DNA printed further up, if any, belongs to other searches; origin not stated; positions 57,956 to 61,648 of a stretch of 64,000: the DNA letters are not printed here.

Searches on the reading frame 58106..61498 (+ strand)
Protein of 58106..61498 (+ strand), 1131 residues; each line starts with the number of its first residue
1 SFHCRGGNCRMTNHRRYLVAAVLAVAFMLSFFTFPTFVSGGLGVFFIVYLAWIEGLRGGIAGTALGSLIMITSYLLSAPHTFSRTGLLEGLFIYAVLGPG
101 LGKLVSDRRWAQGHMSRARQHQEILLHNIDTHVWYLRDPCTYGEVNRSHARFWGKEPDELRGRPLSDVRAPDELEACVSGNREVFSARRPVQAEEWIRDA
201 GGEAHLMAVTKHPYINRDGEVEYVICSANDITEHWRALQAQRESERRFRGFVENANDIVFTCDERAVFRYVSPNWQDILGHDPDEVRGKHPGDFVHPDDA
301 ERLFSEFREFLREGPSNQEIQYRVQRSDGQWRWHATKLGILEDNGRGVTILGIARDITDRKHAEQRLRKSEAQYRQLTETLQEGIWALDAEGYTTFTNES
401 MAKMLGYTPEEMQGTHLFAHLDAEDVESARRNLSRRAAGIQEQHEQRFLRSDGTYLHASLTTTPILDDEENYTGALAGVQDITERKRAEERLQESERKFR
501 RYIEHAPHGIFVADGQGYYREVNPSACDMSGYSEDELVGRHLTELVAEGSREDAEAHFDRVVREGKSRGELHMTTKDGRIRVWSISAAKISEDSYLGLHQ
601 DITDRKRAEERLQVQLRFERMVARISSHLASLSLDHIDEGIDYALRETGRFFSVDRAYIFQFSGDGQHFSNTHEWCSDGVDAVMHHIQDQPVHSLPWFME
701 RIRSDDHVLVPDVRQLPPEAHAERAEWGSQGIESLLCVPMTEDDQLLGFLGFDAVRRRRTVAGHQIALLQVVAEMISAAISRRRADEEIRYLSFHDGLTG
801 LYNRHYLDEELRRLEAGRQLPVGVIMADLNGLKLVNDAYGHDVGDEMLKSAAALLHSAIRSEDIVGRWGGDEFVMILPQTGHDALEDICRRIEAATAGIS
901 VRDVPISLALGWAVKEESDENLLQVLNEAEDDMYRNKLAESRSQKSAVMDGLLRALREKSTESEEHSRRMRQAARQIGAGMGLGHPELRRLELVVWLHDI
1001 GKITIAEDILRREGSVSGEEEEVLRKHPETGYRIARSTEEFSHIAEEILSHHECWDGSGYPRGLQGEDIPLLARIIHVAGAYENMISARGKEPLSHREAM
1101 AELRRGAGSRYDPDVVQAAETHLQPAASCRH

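Call 46: search_protein_families(library=pfam, proteins=[window:58106-61498:+], max_evalue=0.00001)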
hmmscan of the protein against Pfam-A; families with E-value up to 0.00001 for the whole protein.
window:58106-61498:+ (1131 aa): 13 families
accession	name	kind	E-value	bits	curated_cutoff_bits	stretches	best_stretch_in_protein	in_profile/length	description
PF00989.32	PAS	-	2.3e-54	182.6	22.6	3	373-482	2-113/113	PAS fold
PF08448.16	PAS_4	-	8.5e-53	177.7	23.1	4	504-607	2-110/110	PAS fold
PF13426.13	PAS_9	-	2.1e-52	176.2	27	3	383-484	2-103/103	PAS domain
PF08447.18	PAS_3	-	6.5e-42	142.1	25.6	3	270-353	3-88/89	PAS fold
PF00990.26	GGDEF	-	4.3e-35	121.3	23.8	1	794-940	2-158/161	Diguanylate cyclase, GGDEF domain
PF13487.12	HD_5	-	6.6e-35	120.8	27.2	1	955-1115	6-170/170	HD domain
PF13188.13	PAS_8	-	7.8e-27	92.7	21.8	2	498-550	2-55/65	PAS domain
PF01966.28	HD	-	3.1e-15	56.9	22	1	965-1085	3-116/116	HD domain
PF12860.13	PAS_7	-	4.9e-13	49.7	27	1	503-610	1-115/115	PAS fold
PF01590.32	GAF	-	8.9e-12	46.1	22.4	1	642-780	7-133/133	GAF domain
PF14598.12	PAS_11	-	2.7e-09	37.4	25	0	278-340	24-85/109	PAS domain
PF13185.12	GAF_2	-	3.3e-09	37.5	28.6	1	641-780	8-135/136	GAF domain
PF13596.12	PAS_10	-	2.7e-07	31.6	22.1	0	536-598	37-98/106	PAS domain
